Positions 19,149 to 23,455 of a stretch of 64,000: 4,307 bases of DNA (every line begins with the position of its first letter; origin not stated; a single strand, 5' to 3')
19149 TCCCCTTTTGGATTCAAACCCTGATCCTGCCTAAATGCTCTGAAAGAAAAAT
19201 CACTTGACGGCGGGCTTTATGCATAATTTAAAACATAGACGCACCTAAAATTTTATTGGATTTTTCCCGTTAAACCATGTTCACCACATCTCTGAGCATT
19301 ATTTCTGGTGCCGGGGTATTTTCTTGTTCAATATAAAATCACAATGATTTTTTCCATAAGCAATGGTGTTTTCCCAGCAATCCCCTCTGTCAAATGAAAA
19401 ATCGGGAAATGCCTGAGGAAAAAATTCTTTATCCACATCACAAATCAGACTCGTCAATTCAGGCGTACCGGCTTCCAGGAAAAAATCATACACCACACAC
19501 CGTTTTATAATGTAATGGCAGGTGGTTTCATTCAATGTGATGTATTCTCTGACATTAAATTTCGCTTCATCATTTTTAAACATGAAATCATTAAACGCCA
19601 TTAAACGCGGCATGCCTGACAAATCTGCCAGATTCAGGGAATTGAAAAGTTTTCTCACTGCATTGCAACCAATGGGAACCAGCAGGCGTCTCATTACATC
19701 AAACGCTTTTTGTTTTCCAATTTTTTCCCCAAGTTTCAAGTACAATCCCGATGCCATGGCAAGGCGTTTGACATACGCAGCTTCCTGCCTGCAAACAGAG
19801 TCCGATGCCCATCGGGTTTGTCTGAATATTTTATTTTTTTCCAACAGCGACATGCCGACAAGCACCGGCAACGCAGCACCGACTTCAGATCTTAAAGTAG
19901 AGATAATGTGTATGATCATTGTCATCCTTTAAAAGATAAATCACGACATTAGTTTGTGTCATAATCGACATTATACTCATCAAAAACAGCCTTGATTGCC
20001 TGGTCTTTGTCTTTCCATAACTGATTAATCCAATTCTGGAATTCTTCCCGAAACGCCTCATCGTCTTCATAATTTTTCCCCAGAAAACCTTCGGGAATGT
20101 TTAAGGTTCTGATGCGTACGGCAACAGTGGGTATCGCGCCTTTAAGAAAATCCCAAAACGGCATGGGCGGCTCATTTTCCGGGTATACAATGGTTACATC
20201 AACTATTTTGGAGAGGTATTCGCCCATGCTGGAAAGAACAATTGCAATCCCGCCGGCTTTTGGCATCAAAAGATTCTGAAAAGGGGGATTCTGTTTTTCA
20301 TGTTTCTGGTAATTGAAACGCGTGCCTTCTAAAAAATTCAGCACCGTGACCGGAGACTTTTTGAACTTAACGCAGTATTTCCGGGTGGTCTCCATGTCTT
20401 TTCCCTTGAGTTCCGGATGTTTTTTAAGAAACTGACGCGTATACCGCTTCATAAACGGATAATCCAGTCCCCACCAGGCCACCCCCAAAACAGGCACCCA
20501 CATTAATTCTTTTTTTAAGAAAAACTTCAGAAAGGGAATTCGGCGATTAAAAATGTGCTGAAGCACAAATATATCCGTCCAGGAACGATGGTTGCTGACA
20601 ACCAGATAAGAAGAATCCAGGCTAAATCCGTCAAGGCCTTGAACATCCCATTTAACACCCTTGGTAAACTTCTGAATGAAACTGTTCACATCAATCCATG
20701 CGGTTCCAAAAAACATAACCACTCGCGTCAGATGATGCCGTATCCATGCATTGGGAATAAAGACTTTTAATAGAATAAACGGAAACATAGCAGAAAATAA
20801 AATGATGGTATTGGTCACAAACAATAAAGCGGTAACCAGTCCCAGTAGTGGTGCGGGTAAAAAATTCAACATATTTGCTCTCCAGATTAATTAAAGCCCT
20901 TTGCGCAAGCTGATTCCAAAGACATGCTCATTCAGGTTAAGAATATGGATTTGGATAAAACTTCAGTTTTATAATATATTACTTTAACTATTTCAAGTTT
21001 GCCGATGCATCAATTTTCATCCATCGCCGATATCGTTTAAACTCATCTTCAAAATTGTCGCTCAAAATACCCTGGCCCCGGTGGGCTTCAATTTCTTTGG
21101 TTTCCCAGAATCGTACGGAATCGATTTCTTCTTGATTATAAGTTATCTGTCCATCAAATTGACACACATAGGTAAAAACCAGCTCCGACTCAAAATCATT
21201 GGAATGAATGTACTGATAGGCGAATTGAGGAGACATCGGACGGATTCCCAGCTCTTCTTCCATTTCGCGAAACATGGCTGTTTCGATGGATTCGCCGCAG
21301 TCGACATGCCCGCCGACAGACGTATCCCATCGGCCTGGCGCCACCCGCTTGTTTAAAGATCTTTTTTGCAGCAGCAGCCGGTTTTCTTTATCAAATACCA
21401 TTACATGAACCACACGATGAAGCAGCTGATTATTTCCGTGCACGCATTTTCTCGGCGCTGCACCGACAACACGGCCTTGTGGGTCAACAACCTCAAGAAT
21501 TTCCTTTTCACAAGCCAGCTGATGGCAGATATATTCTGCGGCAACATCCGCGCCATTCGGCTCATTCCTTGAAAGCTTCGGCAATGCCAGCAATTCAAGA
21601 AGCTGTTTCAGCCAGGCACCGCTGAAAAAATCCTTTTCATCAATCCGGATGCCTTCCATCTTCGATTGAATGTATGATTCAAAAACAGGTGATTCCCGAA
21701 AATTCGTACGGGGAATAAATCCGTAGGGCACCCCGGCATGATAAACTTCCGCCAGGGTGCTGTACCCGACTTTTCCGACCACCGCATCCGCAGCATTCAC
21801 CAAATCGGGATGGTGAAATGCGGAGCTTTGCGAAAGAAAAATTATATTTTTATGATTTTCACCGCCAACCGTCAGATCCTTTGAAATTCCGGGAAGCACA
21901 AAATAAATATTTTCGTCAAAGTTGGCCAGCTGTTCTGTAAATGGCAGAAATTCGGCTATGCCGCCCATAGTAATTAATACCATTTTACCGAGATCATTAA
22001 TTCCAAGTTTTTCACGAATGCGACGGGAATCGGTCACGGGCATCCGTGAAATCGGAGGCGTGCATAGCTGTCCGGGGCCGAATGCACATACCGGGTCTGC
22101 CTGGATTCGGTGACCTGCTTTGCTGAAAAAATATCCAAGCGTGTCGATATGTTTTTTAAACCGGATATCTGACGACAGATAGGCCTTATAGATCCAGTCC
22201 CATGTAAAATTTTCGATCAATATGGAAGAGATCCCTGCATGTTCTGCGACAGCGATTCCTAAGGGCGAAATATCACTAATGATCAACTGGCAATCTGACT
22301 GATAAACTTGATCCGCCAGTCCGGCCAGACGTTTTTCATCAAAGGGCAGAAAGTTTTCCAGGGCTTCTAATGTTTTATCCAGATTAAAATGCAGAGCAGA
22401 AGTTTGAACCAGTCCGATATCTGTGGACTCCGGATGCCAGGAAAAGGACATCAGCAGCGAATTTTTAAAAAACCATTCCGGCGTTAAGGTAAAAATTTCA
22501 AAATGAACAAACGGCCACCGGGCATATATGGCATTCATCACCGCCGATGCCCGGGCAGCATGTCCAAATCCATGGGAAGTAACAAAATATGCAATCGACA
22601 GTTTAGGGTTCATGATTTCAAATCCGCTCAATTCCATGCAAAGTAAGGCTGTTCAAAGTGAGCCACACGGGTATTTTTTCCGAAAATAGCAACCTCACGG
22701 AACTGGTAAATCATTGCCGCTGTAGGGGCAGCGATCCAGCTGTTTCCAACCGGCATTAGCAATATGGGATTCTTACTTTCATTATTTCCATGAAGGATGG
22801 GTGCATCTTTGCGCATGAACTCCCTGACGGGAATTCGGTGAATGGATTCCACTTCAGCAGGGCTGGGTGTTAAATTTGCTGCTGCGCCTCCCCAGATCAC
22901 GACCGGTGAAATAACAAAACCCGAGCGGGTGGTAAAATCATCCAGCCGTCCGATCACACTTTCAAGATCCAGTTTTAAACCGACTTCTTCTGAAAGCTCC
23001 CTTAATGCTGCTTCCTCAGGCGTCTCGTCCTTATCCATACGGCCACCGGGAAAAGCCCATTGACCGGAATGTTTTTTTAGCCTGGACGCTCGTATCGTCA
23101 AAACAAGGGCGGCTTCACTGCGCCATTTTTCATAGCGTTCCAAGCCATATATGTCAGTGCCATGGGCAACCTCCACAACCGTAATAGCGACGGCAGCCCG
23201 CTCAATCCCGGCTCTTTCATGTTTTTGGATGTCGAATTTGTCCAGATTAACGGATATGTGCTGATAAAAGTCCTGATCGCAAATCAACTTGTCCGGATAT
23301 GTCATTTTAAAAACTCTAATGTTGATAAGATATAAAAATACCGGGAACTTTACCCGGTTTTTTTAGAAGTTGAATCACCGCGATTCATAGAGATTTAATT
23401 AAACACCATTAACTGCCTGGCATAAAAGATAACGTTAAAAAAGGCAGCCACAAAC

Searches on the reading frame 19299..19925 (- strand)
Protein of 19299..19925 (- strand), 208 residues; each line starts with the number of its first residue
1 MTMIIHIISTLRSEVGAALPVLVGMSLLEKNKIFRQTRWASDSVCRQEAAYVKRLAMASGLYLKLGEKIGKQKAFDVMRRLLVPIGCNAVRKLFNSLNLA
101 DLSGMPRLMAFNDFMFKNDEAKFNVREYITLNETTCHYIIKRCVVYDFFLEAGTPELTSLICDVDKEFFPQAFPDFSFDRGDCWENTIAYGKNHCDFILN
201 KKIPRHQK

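Call 80: search_protein_families(library=pfam, max_evalue=0.00001, proteins=[window:19299-19925:-])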
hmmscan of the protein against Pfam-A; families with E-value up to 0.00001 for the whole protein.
window:19299-19925:- (208 aa): 1 family
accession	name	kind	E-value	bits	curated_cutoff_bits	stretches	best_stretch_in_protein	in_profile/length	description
PF14196.11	ATC_hydrolase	-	6.8e-20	72.8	28.1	1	57-197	9-143/145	L-2-amino-thiazoline-4-carboxylic acid hydrolase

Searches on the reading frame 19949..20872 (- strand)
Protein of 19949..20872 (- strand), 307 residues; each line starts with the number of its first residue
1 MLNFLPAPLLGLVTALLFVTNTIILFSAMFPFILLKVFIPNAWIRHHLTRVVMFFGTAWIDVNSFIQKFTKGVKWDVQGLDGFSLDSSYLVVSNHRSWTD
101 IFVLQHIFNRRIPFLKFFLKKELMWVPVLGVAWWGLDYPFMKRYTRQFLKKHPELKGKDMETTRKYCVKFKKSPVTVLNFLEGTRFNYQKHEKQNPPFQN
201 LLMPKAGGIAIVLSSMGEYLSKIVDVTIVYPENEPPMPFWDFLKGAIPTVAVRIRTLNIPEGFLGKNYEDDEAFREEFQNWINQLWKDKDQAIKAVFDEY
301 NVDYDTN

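Call 80: search_protein_families(library=pfam, max_evalue=0.00001, proteins=[window:19949-20872:-])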
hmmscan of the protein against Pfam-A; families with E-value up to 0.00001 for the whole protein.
window:19949-20872:- (307 aa): 1 family
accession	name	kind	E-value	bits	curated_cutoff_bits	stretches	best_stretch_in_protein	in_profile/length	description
PF01553.26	Acyltransferase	-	4e-15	56.2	23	1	76-229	3-130/132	Acyltransferase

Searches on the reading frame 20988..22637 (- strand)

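Call 81: search_protein_families(library=pfam, max_evalue=0.00001, proteins=[window:20988-22637:-])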
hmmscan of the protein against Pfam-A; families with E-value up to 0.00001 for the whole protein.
window:20988-22637:- (549 aa): 2 families
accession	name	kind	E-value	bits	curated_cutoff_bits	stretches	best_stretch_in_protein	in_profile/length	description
PF00293.34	NUDIX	-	1.1e-20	74.5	21.1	1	406-517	2-119/134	NUDIX domain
PF13528.12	Glyco_trans_1_3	-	3.1e-06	27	25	0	15-336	3-308/322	Glycosyl transferase family 1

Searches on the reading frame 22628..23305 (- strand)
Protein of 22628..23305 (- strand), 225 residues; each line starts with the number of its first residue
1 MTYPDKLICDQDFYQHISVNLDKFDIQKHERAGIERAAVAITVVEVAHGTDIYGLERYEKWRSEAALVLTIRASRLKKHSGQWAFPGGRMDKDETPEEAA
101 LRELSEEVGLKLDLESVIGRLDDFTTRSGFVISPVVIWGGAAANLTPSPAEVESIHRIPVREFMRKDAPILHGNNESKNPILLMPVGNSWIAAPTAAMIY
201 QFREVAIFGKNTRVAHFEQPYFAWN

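Call 81: search_protein_families(library=pfam, max_evalue=0.00001, proteins=[window:22628-23305:-])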
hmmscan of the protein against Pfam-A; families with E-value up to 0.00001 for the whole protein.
window:22628-23305:- (225 aa): 1 family
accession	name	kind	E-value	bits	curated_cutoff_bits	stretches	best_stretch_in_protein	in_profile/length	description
PF00293.34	NUDIX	-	1.1e-16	61.4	21.1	1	68-167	17-122/134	NUDIX domain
